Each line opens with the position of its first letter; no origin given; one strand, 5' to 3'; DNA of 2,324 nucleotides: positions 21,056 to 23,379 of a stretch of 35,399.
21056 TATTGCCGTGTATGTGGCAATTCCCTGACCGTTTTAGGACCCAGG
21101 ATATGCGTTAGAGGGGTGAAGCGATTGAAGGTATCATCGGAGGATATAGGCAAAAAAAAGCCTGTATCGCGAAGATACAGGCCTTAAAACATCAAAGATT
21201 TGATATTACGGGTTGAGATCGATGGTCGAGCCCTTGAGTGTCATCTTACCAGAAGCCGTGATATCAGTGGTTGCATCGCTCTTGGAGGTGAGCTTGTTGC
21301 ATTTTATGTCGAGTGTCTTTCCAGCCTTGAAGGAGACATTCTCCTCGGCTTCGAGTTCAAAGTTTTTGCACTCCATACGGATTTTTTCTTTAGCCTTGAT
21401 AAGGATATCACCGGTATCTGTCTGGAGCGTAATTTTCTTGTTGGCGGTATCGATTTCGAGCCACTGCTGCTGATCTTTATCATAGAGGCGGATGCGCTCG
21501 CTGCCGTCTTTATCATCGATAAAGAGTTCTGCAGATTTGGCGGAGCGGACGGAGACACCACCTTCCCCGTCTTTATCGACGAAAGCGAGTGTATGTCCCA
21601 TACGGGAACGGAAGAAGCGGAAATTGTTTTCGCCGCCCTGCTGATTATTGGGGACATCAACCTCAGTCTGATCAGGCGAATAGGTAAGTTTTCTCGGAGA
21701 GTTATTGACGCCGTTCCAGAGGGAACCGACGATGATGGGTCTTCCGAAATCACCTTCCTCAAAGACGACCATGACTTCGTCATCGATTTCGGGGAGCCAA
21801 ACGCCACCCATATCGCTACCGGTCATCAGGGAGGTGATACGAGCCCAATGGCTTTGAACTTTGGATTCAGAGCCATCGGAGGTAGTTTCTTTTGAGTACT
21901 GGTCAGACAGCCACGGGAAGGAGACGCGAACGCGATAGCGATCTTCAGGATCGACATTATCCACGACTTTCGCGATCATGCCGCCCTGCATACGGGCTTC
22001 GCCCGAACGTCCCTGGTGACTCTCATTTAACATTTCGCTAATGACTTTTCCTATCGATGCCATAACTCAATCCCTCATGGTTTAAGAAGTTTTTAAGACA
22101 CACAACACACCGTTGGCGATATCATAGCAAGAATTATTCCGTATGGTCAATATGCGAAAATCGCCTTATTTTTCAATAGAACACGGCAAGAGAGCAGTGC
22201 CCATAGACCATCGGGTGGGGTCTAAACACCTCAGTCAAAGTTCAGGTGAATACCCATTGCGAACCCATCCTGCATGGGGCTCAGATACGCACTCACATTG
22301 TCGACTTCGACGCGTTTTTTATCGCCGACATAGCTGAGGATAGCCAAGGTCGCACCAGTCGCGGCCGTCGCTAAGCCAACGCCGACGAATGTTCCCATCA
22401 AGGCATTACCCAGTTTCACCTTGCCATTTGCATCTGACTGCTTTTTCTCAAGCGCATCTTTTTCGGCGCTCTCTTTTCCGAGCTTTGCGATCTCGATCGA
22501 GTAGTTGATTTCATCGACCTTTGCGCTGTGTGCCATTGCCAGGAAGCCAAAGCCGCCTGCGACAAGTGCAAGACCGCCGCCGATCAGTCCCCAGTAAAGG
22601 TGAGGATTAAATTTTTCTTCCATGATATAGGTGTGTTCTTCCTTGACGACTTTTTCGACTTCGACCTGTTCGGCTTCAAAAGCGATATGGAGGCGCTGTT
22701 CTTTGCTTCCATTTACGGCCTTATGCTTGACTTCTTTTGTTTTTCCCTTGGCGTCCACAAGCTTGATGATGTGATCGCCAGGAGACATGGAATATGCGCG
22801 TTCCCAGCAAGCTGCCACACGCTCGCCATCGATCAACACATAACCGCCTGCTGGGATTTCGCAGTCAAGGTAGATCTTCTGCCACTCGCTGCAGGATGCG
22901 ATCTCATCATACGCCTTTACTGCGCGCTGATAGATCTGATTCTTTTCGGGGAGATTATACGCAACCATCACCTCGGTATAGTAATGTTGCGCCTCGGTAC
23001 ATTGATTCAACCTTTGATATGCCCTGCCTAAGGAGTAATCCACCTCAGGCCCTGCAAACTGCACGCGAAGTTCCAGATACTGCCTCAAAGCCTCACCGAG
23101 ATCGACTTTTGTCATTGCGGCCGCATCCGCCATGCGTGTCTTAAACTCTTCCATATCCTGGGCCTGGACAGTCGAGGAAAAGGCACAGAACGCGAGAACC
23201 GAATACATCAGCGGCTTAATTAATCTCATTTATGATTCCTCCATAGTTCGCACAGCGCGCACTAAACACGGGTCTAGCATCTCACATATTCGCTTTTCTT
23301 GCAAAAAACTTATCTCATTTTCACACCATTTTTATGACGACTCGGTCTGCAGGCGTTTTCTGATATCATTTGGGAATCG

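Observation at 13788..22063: Orphan baseplate-and-spike module of a contractile tail-like machine, embedded in core genes near oriC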

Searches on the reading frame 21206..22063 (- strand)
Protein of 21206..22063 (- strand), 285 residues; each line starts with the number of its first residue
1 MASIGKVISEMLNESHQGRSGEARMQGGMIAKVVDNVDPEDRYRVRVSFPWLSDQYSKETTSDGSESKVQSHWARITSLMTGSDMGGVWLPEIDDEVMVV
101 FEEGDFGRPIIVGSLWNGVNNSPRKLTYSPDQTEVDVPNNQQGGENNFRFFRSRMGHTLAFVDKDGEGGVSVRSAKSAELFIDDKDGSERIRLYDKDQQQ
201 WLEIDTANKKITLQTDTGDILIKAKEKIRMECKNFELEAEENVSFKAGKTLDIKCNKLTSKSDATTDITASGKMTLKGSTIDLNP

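Call 4: search_protein_families(library=pfam, proteins=[window:21206-22063:-], max_evalue=0.1)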
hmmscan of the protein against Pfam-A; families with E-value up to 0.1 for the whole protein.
window:21206-22063:- (285 aa): 5 families
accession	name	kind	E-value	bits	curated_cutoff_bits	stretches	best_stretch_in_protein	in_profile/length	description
PF04717.18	Phage_base_V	-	4.8e-21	75.3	23.8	1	30-116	2-75/75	Type VI secretion system/phage-baseplate injector OB domain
PF20093.5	DUF6484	-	3.2e-05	25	27.6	1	73-114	27-60/61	Domain of unknown function (DUF6484)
PF10106.14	DUF2345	-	0.0014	18.9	30.7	1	206-257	92-144/151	Uncharacterized protein conserved in bacteria (DUF2345)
PF04790.18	Sarcoglycan_1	-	0.0053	16.5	32.5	1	207-250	165-211/259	Sarcoglycan complex subunit protein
PF22768.1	SPP1_Dit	-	0.041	14.5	25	0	175-245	16-82/97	Siphovirus-type tail component, C-terminal domain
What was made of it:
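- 21206..22063 (-): gpV/gp5-type spike: OB fold plus beta-helix (285 aa). Phage_base_V 4.8e-21 (call 4).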

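Call 5: search_protein_families(library=phrogs, proteins=[window:21206-22063:-], max_evalue=0.01)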
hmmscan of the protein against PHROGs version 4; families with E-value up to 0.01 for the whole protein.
window:21206-22063:- (285 aa): 5 families
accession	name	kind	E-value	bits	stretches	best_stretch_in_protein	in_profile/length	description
phrog_34729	-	unknown function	3.7e-06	26.3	1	32-124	448-529/910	-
phrog_3363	-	unknown function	7.8e-05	23.2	1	209-257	78-128/233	-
phrog_26118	-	unknown function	0.0014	19.4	1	216-280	132-195/208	-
phrog_9992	-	tail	0.0017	18.9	0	163-279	74-191/228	baseplate assembly protein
phrog_3216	-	tail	0.0031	18.1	1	201-277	178-255/325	baseplate assembly protein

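Call 17: find_homologous_proteins(query=window:21206-22063:-, max_evalue=0.00001)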
Query window:21206-22063:- (285 aa): 128 proteins with E <= 0.00001 among 694 candidates; the best 120 are listed.
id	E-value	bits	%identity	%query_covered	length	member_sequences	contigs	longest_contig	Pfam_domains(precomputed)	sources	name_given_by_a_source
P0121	3.6e-186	635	100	100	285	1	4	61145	PF04717.19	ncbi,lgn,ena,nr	ncbi:MAG: hypothetical protein IKY83_07020 [Proteobacteria bacterium]|nr:hypothetical protein [Pseud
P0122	2.5e-170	583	90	100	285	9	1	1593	PF04717.19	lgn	-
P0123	1.3e-169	581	90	100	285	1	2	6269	PF04717.19,PF20093.6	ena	-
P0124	9.2e-150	516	79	100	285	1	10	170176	PF04717.19,PF20093.6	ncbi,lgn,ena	-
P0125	2.5e-146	505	78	100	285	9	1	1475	PF04717.19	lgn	-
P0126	5.7e-146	504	79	100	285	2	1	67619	PF04717.19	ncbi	-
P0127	8.8e-146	503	78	100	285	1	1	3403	PF04717.19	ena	-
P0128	1.1e-145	503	78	100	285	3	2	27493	PF04717.19,PF20093.6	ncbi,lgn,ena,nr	ncbi:MAG: hypothetical protein IJU23_06505 [Proteobacteria bacterium]|nr:hypothetical protein [Pseud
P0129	1.4e-144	499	77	100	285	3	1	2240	PF04717.19,PF20093.6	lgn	-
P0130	2.7e-143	495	77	100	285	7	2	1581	PF04717.19,PF20093.6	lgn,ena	-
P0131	9.0e-141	486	75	100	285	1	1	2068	PF04717.19,PF20093.6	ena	-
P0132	2.3e-140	485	75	100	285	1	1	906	PF04717.19,PF20093.6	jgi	-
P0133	7.6e-140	483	75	100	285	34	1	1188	PF04717.19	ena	-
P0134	1.6e-138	479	74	99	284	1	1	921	PF04717.19,PF20093.6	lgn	-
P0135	2.1e-138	479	73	100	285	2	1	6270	PF04717.19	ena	-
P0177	1.5e-113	397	63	99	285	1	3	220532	PF04717.19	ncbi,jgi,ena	-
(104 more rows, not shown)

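Call 18: find_encoding_contigs(protein=P0121, flank=10000, max_places=4)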
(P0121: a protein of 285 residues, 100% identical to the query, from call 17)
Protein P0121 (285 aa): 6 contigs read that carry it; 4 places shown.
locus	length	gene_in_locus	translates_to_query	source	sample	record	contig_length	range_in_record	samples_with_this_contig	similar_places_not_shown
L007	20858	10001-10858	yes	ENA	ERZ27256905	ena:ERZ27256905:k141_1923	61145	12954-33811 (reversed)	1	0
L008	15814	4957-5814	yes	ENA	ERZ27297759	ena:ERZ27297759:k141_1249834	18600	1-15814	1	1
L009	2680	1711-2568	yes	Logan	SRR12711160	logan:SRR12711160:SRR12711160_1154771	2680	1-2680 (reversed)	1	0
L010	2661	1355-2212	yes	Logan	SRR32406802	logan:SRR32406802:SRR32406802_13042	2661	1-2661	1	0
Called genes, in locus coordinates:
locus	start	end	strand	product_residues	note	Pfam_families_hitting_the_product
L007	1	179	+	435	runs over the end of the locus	PF02517:Rce1-like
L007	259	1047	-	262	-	-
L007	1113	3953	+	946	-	PF00877:NLPC_P60 (weak)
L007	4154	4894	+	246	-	PF03006:HlyIII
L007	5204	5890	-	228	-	PF00702:Hydrolase, PF12710:HAD (weak), PF13419:HAD_2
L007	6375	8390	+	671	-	-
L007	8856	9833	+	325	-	-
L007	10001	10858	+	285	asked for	PF04717:Phage_base_V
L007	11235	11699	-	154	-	-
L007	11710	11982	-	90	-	-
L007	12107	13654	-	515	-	-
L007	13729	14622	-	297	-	PF03793:PASTA, PF09684:Tail_P2_I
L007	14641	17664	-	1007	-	PF04865:Baseplate_J (faint)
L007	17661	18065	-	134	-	PF04965:GPW_gp25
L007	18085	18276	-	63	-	-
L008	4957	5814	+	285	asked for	PF04717:Phage_base_V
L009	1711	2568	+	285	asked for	PF04717:Phage_base_V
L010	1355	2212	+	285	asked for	PF04717:Phage_base_V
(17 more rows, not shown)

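Call 19: find_encoding_contigs(protein=P0124, flank=10000, max_places=2)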
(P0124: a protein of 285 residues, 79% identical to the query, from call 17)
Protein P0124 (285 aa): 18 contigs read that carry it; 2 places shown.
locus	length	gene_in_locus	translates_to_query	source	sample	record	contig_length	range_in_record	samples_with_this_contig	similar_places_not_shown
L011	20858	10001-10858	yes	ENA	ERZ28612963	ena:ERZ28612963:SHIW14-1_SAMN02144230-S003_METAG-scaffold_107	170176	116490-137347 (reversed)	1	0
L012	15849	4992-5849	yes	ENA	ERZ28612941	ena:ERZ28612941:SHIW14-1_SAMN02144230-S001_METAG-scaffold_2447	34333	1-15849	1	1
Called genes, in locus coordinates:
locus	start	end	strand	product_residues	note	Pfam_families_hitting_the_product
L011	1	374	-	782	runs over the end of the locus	PF00069:Pkinase, PF01636:APH (faint), PF07714:PK_Tyr_Ser-Thr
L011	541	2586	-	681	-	PF01432:Peptidase_M3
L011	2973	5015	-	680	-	PF01432:Peptidase_M3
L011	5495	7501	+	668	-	PF00456:Transketolase_N, PF00676:E1_dh, PF02775:TPP_enzyme_C (faint), PF02779:Transket_pyr, PF02780:Transketolase_C, PF22613:Transketolase_C_1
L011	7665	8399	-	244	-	PF00149:Metallophos, PF12850:Metallophos_2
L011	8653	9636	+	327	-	-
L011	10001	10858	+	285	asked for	PF04717:Phage_base_V, PF20093:DUF6484 (faint)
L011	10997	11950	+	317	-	PF01795:Methyltransf_5, PF13847:Methyltransf_31 (weak)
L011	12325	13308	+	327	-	PF00710:Asparaginase, PF17763:Asparaginase_C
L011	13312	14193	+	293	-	-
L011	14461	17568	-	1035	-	PF00069:Pkinase, PF07714:PK_Tyr_Ser-Thr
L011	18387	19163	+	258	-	PF00481:PP2C (weak), PF13672:PP2C_2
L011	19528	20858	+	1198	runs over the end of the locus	PF17874:TPR_MalT (weak), PF13424:TPR_12 (weak)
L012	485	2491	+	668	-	PF00456:Transketolase_N, PF00676:E1_dh, PF02775:TPP_enzyme_C (faint), PF02779:Transket_pyr, PF02780:Transketolase_C, PF22613:Transketolase_C_1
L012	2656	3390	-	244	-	PF00149:Metallophos, PF12850:Metallophos_2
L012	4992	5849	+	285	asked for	PF04717:Phage_base_V, PF20093:DUF6484 (faint)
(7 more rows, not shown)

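Call 20: find_encoding_contigs(protein=P0177, flank=10000, max_places=2)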
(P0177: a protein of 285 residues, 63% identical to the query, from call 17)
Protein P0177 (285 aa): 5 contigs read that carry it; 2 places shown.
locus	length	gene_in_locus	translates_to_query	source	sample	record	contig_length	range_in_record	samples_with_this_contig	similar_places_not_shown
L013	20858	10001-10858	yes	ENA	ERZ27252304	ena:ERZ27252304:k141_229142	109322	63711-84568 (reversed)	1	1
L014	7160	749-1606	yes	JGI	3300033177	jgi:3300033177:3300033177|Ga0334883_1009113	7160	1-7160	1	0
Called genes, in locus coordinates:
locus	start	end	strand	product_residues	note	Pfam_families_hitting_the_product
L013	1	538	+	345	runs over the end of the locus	PF00586:AIRS, PF02769:AIRS_C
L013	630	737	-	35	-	-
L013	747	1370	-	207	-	-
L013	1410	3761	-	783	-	PF00403:HMA, PF00122:E1-E2_ATPase, PF00702:Hydrolase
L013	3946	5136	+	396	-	-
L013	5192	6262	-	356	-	PF03462:PCRF, PF00472:RF-1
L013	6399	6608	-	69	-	PF01197:Ribosomal_L31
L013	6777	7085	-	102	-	-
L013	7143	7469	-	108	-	PF00355:Rieske, PF13806:Rieske_2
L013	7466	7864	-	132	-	-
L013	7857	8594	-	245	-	PF01578:Cytochrom_C_asm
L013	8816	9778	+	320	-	-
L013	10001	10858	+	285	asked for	PF04717:Phage_base_V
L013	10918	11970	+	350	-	PF13489:Methyltransf_23, PF08241:Methyltransf_11 (weak)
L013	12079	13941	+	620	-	-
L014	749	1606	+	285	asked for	PF04717:Phage_base_V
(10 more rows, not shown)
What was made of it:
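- The spike travels with a membrane protein rather than with the tube genes (calls 19, 20).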

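Call 47: search_protein_families(library=ncbifam, proteins=[window:21206-22063:-], max_evalue=0.01)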
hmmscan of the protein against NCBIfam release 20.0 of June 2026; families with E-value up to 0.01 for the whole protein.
window:21206-22063:- (285 aa): 5 families
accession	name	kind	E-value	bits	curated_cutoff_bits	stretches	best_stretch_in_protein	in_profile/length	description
NF033848.1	VgrG_rel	hypoth_equivalog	7.4e-29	100.4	275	1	18-176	367-504/547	VgrG-related protein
TIGR01646.1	vgr_GE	subfamily_domain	7e-16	58.3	121.8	1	25-148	344-462/480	type VI secretion system tip protein VgrG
TIGR03361.1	VI_Rhs_Vgr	subfamily_domain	2.2e-15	56.2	186.35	1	25-183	358-501/513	type VI secretion system tip protein TssI/VgrG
NF041249.1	T6SS_TssI_Fran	equivalog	0.00099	19.1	100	1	210-268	106-162/163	type VI secretion system tip protein TssI/VgrG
TIGR01644.1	phage_P2_V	subfamily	0.0016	18.1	46.75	0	212-276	109-175/192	phage baseplate assembly protein V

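Call 52: search_solved_structures(query=window:21206-22063:-, max_evalue=0.01)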
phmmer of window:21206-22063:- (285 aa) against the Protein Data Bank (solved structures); distinct sequences matched with E-value up to 0.01: 14.
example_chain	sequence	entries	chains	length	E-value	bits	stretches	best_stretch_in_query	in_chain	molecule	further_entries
8gra_I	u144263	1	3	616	6.3e-11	45.8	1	30-187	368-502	Type VI secretion system spike protein VgrG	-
9rce_F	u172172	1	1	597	5.8e-10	42.7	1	26-264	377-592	Type VI secretion system tip protein VgrG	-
9jg8_G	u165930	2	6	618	2.9e-09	40.4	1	30-187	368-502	Type VI secretion system spike protein VgrG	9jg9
7q5p_A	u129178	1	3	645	2.3e-08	37.4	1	25-153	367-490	Type VI secretion protein VgrG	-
9gtr_q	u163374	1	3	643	2.5e-08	37.3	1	28-120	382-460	Gp5/Type VI secretion system Vgr protein OB-fold domain-containing protein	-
8qja_A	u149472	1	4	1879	4.2e-08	36.5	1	41-159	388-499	Putative type VI secretion system YD repeat-containing Rhs element Vgr protein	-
4mtk_A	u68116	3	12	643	4.7e-08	36.4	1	44-163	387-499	VgrG1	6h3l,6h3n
4uhv_A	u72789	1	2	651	4.8e-08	36.3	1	44-163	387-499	VGRG1, VALINE-GLYCINE REPEAT PROTEIN G1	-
28yn_A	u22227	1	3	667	5e-08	36.3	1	44-164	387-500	Type VI secretion system spike protein VgrG1a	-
7b5h_AJ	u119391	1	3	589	1.5e-05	28.2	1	67-247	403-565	All3320 protein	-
7aef_q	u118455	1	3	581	0.00015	24.9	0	30-126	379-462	Phosphoserine phosphatase SerB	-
9mlp_A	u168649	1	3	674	0.00022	24.4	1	44-131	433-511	Cytoplasmic protein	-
6j0m_A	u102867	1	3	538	0.00043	23.4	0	72-128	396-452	Pvc8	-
9qgm_8A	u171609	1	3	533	0.0089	19.1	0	74-126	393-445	Photorhabdus luminescens subsp. laumondii TTO1 complete genome segment 6/17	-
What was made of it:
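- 21206..22063 (-): It matches the C-terminal halves of VgrG in the PDB, best 6.3e-11 (call 52).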

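Call 67: search_protein_families(library=pfam, proteins=[L050:2329-3312:+, L050:3412-4500:+, L050:4694-5323:-, L051:5485-6051:+, L050:12600-13952:+, L051:14406-17150:+, L051:17201-18451:+, L056:16625-17638:+], max_evalue=0.01)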
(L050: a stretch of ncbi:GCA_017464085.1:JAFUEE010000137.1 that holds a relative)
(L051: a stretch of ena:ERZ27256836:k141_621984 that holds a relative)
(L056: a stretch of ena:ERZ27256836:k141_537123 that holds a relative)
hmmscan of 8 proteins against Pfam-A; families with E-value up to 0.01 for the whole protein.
L050:2329-3312:+ (327 aa): 1 family
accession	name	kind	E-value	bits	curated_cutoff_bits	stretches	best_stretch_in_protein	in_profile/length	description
PF19266.4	CIS_tube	-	2.7e-20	73.2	27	1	24-154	23-151/158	Contractile injection system tube protein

L050:3412-4500:+ (362 aa): 2 families
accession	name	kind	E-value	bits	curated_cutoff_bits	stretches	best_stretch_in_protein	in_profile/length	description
PF05954.17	Phage_GPD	-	5.2e-13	49.3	30.1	1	43-342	8-302/305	Phage tail baseplate hub (GPD)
PF24032.1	YQBQ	-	2.4e-05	24.3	27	0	281-344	222-285/294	YQBQ-like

L050:4694-5323:- (209 aa): 0 families

L051:5485-6051:+ (188 aa): 0 families

L050:12600-13952:+ (450 aa): 2 families
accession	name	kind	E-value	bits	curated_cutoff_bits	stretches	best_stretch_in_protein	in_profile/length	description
PF13646.12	HEAT_2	-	4.8e-12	46.4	27.7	1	163-247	10-87/88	HEAT repeats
PF20168.4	PDS5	-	0.00034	19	27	1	170-309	301-441/1053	Sister chromatid cohesion protein PDS5 protein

L051:14406-17150:+ (914 aa): 0 families

L051:17201-18451:+ (416 aa): 0 families

L056:16625-17638:+ (337 aa): 0 families

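Call 79: search_protein_families(library=padloc, proteins=[window:21206-22063:-], max_evalue=0.001)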
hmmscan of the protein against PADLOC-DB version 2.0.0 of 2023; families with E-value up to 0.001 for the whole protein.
window:21206-22063:- (285 aa): 0 families

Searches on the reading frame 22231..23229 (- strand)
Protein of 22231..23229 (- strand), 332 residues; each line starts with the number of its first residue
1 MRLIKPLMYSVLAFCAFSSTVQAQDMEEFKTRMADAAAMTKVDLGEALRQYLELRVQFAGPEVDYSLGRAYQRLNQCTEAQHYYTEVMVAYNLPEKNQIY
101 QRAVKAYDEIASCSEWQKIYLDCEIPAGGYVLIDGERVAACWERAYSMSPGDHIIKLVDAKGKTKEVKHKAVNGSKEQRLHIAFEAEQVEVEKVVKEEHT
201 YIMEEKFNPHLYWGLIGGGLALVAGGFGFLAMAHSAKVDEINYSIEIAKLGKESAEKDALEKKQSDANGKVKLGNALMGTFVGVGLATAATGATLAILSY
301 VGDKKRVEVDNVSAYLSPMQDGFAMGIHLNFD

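Call 4: search_protein_families(library=pfam, proteins=[window:22231-23229:-], max_evalue=0.1)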
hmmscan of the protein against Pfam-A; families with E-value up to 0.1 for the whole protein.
window:22231-23229:- (332 aa): 1 family
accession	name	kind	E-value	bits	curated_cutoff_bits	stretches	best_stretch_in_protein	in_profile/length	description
PF06832.18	BiPBP_C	-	0.05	14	26.8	0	130-168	47-89/90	Penicillin-Binding Protein C-terminus Family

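Call 5: search_protein_families(library=phrogs, proteins=[window:22231-23229:-], max_evalue=0.01)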
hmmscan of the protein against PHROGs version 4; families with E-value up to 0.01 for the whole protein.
window:22231-23229:- (332 aa): 0 families

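Call 47: search_protein_families(library=ncbifam, proteins=[window:22231-23229:-], max_evalue=0.01)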
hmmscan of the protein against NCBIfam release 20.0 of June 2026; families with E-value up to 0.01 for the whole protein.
window:22231-23229:- (332 aa): 0 families
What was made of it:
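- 22231..23229 (-): 332-aa envelope protein (signal peptide, ~190-aa domain, two TM helices) that travels with the spike gene. It has no family hit (calls 4, 5, 47).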

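Call 57: list_cluster_members(proteins=[L050:3412-4497:+, L050:2329-3309:+, L050:9296-9898:+, L050:11298-11732:+, L051:5485-6048:+, L050:4694-5320:-, window:22231-23226:-, window:18410-19954:+])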
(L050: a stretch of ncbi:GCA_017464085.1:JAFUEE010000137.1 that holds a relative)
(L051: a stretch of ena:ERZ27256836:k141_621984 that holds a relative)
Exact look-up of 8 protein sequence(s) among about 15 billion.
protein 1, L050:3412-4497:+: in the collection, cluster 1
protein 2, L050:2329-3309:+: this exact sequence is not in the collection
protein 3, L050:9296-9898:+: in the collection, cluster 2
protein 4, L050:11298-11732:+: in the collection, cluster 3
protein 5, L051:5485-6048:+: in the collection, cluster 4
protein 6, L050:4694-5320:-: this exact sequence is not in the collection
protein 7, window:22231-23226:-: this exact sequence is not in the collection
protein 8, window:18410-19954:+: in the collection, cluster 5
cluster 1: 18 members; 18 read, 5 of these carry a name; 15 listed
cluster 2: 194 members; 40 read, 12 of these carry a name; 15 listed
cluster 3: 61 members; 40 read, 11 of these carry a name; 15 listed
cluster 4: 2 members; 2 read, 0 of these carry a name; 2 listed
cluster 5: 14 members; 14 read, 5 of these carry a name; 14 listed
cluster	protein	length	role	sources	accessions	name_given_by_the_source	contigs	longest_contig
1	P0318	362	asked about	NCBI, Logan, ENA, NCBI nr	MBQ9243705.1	MAG: phage late control D family protein [Proteobacteria bacterium] | phage late control D family protein [Pseudomonadota bacterium]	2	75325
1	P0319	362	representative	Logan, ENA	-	-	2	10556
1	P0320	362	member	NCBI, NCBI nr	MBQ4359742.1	MAG: phage late control D family protein [Proteobacteria bacterium] | phage late control D family protein [Pseudomonadota bacterium]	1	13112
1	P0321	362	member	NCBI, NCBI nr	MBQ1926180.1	MAG: phage late control D family protein [Proteobacteria bacterium] | phage late control D family protein [Pseudomonadota bacterium]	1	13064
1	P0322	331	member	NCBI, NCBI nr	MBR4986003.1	MAG: phage late control D family protein, partial [Proteobacteria bacterium] | phage late control D family protein [Pseudomonadota bacterium]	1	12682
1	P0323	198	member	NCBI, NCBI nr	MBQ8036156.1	MAG: phage late control D family protein, partial [Proteobacteria bacterium] | phage late control D family protein [Pseudomonadota bacterium]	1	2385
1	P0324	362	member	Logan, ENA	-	-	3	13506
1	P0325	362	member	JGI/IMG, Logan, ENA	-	-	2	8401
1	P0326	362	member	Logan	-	-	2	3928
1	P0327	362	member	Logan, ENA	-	-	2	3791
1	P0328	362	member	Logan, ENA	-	-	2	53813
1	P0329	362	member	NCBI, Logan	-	-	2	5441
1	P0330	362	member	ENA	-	-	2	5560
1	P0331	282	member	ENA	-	-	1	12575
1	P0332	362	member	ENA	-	-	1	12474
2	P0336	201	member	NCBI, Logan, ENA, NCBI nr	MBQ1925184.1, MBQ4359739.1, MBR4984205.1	MAG: DUF4255 domain-containing protein [Proteobacteria bacterium] | DUF4255 domain-containing protein [Pseudomonadota bacterium]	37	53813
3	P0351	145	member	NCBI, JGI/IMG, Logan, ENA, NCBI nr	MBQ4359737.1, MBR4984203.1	MAG: phage tail protein [Proteobacteria bacterium] | phage tail-like protein | phage tail protein [Pseudomonadota bacterium]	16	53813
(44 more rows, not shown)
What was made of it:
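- On Contractile injection system (eCIS/CIS superfamily): Tube MBR4984203.1 and cap MBR4984205.1 lie in the window's MAG accession block; the sheath is inferred between them (call 57). The hub, a 'phage late control D' protein MBR4986003.1, is in the same MAG (call 57).
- On eCIS in the strict sense (released particle that binds targets): MBR4984205.1 is in the window's MAG (call 57).
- The hub of the IKY83 MAG sits at a contig end (call 57).
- Tried and rejected: Call 57 disproved that, with hub proteins in all five MAGs.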

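Call 79: search_protein_families(library=padloc, proteins=[window:22231-23229:-], max_evalue=0.001)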
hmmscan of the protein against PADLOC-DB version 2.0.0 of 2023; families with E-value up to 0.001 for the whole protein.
window:22231-23229:- (332 aa): 0 families
